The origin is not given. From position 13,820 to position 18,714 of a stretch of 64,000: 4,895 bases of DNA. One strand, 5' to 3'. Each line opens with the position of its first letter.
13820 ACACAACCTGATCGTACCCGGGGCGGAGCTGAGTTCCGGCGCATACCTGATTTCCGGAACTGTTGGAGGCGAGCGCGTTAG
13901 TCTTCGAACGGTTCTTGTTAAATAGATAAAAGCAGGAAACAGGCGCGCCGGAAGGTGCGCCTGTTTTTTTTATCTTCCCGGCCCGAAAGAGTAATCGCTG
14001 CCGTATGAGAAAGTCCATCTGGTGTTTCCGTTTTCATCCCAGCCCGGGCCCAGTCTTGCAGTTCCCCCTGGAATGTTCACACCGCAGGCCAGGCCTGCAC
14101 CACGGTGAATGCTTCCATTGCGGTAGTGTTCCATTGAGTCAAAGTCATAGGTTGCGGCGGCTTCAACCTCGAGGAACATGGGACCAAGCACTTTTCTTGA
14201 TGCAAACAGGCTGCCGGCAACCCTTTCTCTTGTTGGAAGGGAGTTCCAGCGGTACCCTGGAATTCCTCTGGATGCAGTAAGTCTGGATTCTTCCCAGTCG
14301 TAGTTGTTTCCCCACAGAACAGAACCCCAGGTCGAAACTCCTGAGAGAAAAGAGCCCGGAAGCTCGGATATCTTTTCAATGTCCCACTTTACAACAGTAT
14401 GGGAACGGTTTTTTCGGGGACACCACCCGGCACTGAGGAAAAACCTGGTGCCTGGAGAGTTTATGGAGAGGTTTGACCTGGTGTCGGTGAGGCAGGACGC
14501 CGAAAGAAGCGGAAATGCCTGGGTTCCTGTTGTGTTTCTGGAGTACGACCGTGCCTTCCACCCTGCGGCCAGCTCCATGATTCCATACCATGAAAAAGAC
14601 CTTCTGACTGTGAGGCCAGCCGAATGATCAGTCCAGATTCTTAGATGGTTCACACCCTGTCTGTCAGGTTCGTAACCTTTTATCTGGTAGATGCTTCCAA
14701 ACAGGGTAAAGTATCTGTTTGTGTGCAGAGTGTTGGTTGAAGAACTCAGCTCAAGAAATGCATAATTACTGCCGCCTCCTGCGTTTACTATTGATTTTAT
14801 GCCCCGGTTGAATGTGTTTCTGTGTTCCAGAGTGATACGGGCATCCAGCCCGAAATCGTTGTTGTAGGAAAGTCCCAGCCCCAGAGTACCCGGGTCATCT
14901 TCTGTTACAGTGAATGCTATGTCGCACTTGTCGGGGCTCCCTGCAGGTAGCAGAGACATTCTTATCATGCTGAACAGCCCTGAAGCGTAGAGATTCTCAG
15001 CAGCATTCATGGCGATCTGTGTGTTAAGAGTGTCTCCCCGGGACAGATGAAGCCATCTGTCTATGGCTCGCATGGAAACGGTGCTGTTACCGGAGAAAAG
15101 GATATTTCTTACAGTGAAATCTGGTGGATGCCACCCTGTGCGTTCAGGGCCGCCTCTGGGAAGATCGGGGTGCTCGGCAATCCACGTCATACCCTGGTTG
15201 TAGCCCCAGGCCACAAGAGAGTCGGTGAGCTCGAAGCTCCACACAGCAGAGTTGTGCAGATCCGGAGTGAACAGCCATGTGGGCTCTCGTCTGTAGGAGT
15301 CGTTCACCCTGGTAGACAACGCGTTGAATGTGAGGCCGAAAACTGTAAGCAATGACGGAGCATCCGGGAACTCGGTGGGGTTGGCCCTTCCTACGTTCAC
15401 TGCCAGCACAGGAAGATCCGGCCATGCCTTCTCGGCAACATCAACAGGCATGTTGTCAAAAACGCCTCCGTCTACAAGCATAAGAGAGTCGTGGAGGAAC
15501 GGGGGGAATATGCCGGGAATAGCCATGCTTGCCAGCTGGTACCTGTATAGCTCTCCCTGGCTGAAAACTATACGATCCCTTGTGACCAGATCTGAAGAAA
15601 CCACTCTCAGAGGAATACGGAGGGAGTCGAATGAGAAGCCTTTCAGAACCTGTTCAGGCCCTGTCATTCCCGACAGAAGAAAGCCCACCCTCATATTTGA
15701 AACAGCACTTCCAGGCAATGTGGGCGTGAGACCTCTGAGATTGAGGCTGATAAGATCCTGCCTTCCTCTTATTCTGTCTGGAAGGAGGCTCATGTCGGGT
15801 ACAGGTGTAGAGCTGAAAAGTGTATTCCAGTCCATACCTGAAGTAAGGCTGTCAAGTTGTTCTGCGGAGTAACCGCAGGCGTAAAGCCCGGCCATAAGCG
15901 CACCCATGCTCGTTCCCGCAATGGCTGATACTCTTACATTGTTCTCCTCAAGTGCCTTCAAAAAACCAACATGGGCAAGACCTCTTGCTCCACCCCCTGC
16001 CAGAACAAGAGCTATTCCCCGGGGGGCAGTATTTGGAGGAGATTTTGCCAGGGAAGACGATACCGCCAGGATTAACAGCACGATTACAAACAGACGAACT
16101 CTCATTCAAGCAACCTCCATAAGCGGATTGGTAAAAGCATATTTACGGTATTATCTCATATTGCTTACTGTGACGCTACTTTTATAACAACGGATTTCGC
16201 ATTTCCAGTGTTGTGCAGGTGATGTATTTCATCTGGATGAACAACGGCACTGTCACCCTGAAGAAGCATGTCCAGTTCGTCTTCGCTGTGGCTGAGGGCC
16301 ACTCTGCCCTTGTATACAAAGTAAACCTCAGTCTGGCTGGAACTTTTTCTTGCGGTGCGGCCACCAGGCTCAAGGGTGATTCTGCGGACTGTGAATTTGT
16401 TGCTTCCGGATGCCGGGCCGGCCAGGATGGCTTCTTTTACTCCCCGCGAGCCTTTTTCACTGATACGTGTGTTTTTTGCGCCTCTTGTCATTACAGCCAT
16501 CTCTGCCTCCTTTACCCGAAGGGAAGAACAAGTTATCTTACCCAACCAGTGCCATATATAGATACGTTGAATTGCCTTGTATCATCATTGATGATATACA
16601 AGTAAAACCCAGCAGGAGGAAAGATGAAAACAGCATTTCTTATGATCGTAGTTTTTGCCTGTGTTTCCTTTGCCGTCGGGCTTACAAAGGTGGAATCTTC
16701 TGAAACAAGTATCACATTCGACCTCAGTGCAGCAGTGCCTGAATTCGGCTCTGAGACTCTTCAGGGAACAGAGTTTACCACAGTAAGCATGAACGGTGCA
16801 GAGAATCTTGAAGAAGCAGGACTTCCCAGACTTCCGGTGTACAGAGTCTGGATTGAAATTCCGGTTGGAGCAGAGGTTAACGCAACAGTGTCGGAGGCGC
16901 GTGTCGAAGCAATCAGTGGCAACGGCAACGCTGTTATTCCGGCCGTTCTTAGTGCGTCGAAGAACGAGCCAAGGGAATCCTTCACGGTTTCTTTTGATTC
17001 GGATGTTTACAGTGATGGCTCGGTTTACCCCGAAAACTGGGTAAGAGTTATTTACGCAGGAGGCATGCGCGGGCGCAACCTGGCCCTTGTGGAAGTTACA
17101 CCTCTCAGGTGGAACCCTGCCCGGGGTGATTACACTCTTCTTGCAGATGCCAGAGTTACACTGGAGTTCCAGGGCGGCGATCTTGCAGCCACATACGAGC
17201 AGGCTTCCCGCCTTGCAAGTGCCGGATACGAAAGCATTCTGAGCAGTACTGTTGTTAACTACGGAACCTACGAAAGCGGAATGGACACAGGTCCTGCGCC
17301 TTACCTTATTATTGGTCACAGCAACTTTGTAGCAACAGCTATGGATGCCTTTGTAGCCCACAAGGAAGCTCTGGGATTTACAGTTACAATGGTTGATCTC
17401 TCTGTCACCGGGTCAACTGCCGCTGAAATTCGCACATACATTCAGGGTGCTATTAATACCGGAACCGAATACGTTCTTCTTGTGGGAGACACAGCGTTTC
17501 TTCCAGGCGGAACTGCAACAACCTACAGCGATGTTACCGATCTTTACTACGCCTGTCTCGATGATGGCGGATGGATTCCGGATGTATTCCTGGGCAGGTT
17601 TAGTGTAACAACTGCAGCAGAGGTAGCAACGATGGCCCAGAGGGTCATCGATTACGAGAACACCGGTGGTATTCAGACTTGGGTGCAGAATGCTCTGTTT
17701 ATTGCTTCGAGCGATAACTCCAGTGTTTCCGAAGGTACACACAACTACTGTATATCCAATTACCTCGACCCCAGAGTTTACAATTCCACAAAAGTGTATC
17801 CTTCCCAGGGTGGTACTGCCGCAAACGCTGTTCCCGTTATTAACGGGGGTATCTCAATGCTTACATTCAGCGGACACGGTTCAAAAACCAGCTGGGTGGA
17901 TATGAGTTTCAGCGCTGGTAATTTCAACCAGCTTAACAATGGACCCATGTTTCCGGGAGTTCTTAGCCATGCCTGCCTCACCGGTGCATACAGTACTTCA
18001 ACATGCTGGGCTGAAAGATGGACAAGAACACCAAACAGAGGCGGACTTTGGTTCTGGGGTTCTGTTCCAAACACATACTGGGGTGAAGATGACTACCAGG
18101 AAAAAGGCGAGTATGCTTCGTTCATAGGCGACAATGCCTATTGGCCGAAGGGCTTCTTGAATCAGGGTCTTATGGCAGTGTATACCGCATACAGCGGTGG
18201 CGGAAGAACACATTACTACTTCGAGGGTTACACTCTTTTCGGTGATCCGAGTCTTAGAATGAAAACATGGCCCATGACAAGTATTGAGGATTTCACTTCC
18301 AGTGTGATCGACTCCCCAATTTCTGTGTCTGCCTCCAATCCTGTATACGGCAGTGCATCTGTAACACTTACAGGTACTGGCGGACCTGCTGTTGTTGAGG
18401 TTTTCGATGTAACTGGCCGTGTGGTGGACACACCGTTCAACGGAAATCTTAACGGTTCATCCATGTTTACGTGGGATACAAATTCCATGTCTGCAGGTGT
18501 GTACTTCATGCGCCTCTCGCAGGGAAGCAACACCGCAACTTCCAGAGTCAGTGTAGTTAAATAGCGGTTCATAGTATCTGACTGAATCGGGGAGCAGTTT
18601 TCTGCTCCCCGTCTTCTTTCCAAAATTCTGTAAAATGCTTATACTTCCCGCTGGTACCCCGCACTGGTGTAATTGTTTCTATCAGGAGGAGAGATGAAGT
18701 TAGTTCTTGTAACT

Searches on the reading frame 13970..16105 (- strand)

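Call 15: search_protein_families(library=pfam, proteins=[window:13970-16105:-], max_evalue=0.0001)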
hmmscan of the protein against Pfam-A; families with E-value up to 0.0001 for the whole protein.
window:13970-16105:- (711 aa): 1 family
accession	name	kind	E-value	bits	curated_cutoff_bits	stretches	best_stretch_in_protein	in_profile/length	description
PF01734.28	Patatin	-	8.7e-32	111.3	27.7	1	33-224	1-190/191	Patatin-like phospholipase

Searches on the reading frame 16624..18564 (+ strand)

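Call 15: search_protein_families(library=pfam, proteins=[window:16624-18564:+], max_evalue=0.0001)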
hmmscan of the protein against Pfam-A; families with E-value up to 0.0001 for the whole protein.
window:16624-18564:+ (646 aa): 3 families
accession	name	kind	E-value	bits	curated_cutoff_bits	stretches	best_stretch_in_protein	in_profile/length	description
PF01364.23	Peptidase_C25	-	7.2e-56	190.5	23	1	227-546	1-374/374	Peptidase family C25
PF08126.16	Propeptide_C25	-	6.3e-12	45.5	22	1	23-197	14-185/205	Propeptide_C25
PF18962.6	Por_Secre_tail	-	2.2e-06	28.3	27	1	572-642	4-73/75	Secretion system C-terminal sorting domain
